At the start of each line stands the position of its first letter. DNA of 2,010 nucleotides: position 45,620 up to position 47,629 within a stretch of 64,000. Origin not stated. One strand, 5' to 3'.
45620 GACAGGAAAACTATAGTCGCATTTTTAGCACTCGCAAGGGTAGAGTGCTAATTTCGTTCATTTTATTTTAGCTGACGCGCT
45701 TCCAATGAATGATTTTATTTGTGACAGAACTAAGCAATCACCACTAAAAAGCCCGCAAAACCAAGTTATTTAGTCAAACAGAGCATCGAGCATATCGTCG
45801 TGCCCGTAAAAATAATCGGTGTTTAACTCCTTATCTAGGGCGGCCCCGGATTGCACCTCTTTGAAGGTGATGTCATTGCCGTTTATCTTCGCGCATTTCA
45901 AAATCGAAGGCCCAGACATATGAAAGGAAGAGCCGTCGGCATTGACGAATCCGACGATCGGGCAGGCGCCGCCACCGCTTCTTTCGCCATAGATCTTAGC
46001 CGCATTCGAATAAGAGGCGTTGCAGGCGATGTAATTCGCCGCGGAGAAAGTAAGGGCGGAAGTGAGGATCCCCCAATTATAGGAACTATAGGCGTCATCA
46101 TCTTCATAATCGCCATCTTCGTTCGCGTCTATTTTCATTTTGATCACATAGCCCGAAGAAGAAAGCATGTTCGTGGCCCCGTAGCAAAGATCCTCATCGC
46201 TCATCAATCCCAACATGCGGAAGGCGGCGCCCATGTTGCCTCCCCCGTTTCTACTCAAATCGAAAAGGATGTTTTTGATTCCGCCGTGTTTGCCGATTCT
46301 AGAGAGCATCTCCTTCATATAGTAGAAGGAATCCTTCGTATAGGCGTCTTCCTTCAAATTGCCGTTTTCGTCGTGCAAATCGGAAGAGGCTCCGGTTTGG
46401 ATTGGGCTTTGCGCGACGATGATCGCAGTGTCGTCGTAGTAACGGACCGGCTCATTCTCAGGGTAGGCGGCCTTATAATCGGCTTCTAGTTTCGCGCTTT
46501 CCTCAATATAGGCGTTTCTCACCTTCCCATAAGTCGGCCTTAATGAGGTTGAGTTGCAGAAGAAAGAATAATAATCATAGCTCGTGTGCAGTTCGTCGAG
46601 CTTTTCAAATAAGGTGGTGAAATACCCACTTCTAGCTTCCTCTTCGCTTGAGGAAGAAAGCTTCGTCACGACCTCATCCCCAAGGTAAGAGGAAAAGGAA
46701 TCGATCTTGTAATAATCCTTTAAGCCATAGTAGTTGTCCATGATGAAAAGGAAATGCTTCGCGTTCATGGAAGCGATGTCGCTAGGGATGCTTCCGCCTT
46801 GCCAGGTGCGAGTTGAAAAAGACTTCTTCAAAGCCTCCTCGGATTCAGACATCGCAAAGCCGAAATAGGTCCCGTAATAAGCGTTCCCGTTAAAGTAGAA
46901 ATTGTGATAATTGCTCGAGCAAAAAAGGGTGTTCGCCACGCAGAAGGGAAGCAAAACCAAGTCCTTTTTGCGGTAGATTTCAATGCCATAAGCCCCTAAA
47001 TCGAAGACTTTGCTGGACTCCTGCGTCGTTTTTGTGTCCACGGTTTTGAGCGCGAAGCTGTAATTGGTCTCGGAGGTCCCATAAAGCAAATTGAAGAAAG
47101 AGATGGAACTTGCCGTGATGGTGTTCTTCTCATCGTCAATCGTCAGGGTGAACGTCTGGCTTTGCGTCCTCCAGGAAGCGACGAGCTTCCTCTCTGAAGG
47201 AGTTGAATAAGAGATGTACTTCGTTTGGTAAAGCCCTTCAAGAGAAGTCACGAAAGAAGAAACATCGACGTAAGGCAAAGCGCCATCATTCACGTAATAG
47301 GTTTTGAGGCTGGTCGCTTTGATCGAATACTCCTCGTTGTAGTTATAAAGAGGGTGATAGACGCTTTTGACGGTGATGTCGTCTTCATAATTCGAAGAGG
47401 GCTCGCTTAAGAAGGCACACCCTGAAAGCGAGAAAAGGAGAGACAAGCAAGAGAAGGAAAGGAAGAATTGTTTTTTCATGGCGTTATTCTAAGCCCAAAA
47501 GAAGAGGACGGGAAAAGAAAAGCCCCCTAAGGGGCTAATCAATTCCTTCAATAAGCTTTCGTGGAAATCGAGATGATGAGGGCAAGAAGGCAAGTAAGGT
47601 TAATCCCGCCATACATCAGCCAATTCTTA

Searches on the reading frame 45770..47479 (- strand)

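Call 31: search_protein_families(library=pfam, proteins=[window:45770-47479:-], max_evalue=0.001)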
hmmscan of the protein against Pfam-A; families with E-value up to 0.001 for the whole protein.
window:45770-47479:- (569 aa): 1 family
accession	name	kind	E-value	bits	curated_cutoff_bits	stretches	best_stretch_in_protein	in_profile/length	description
PF03572.23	Peptidase_S41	-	3.6e-06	27.1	24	1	387-505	17-125/165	Peptidase family S41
